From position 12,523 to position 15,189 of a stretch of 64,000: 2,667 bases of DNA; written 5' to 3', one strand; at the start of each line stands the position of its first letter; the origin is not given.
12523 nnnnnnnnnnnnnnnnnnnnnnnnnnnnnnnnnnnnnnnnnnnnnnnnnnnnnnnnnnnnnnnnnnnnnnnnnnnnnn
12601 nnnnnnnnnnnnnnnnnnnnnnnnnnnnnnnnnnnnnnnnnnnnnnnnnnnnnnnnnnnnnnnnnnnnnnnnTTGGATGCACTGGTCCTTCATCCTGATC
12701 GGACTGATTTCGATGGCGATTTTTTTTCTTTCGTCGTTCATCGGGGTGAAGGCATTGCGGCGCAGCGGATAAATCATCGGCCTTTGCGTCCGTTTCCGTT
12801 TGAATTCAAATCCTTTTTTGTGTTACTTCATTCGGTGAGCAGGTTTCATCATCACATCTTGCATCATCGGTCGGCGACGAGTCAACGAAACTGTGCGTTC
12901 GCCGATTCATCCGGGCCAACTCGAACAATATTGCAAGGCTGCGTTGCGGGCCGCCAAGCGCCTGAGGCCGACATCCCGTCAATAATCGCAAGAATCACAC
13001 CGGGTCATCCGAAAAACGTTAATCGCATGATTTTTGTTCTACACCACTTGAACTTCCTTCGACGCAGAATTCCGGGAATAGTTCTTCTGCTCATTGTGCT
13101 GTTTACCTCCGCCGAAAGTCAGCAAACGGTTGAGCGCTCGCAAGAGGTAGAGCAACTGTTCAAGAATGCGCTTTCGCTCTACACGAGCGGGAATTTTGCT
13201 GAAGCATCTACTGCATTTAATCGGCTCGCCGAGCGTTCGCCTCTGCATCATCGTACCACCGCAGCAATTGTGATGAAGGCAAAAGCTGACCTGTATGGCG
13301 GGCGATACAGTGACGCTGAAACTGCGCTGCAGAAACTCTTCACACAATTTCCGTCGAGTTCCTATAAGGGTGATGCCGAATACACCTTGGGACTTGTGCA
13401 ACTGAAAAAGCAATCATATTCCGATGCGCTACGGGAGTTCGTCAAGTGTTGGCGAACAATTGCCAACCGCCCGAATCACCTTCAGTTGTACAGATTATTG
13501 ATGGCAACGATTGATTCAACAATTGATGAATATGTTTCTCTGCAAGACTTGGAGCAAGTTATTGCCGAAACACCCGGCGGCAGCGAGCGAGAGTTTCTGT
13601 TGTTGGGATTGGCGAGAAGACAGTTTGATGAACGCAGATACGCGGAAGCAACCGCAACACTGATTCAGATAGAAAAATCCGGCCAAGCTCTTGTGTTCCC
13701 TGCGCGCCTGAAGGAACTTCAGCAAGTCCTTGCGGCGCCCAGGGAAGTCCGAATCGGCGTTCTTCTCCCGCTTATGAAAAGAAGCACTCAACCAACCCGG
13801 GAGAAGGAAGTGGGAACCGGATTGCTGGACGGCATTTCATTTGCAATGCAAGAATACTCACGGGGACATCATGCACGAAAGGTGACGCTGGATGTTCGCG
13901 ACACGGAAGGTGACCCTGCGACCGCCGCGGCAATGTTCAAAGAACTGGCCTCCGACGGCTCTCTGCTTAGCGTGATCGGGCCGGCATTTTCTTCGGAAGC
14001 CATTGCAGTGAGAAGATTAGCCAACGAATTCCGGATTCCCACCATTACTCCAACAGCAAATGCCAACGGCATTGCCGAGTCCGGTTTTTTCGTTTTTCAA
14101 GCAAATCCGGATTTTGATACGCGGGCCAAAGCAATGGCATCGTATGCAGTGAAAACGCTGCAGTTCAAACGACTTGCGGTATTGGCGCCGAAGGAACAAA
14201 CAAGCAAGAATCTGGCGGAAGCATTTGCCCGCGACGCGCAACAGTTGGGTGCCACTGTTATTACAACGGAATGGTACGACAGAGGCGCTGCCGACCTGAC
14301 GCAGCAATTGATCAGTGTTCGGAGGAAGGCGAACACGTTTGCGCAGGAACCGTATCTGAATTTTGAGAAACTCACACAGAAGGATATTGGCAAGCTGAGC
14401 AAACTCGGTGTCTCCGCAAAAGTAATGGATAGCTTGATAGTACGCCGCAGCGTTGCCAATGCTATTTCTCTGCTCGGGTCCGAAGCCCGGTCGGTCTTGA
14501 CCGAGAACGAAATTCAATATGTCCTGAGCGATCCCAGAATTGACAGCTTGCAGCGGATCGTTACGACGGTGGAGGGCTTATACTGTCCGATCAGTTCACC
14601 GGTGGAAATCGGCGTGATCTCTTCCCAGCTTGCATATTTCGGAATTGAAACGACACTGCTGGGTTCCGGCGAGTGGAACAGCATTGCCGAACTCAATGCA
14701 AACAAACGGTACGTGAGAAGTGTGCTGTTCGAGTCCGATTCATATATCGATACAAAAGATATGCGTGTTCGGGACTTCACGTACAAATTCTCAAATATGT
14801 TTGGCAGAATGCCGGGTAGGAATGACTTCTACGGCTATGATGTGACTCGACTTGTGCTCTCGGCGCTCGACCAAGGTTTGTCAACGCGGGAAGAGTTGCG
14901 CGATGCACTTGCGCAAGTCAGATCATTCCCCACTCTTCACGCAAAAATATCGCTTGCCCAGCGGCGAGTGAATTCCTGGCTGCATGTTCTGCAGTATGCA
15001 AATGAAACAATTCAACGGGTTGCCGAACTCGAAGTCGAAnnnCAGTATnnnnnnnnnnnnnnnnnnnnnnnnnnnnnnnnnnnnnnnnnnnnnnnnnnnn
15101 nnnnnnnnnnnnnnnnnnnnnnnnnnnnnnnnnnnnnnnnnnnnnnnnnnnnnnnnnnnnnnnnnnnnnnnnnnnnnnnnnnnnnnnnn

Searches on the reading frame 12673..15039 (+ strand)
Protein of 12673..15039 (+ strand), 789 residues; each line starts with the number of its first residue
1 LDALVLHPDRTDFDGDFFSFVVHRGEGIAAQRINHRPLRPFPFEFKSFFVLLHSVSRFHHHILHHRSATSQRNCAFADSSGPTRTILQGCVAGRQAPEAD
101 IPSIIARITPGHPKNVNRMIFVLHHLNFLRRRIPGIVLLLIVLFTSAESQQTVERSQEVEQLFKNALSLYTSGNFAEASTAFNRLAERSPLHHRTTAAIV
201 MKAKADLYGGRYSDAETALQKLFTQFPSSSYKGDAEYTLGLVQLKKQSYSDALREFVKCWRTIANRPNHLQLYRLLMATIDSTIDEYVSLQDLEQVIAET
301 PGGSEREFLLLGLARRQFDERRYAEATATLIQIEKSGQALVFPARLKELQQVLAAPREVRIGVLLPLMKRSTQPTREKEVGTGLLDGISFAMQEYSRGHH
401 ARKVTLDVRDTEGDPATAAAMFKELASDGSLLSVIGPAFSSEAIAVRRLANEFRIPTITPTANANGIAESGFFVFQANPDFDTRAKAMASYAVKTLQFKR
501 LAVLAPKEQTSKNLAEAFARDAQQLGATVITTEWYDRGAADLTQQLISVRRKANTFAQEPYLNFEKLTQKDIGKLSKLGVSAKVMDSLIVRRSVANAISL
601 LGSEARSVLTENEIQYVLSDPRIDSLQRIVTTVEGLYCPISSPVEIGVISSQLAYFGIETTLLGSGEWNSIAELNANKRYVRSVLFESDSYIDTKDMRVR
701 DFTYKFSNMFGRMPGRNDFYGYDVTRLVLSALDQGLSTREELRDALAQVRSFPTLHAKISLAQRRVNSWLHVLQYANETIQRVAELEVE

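Call 26: search_protein_families(library=pfam, proteins=[window:12673-15039:+])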
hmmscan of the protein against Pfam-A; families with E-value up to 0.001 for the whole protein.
window:12673-15039:+ (789 aa): 9 families
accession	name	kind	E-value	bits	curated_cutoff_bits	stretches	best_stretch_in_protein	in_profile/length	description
PF13458.12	Peripla_BP_6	-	1.6e-29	104.1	31.7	1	359-550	2-187/343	Periplasmic binding protein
PF01094.35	ANF_receptor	-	2.5e-15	56.8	25.4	1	401-547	22-170/353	Receptor family ligand binding region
PF13432.12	TPR_16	-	7e-08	33.2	32.7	0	201-256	2-53/65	Tetratricopeptide repeat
PF13525.12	YfiO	-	2e-07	31.4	25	1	158-248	4-94/203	Outer membrane lipoprotein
PF04348.19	LppC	-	1.8e-06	27.3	28.8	1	339-548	200-395/563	LppC putative lipoprotein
PF09976.15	TPR_21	-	3e-06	27.5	25.5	1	149-255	29-135/193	Tetratricopeptide repeat-like domain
PF07719.23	TPR_2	-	2.1e-05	24.7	27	0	161-190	3-32/34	Tetratricopeptide repeat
PF14559.12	TPR_19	-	0.00012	22.8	25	0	171-229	3-59/68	Tetratricopeptide repeat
PF03704.23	BTAD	-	0.00046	21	22.1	0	146-261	12-124/146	Bacterial transcriptional activator domain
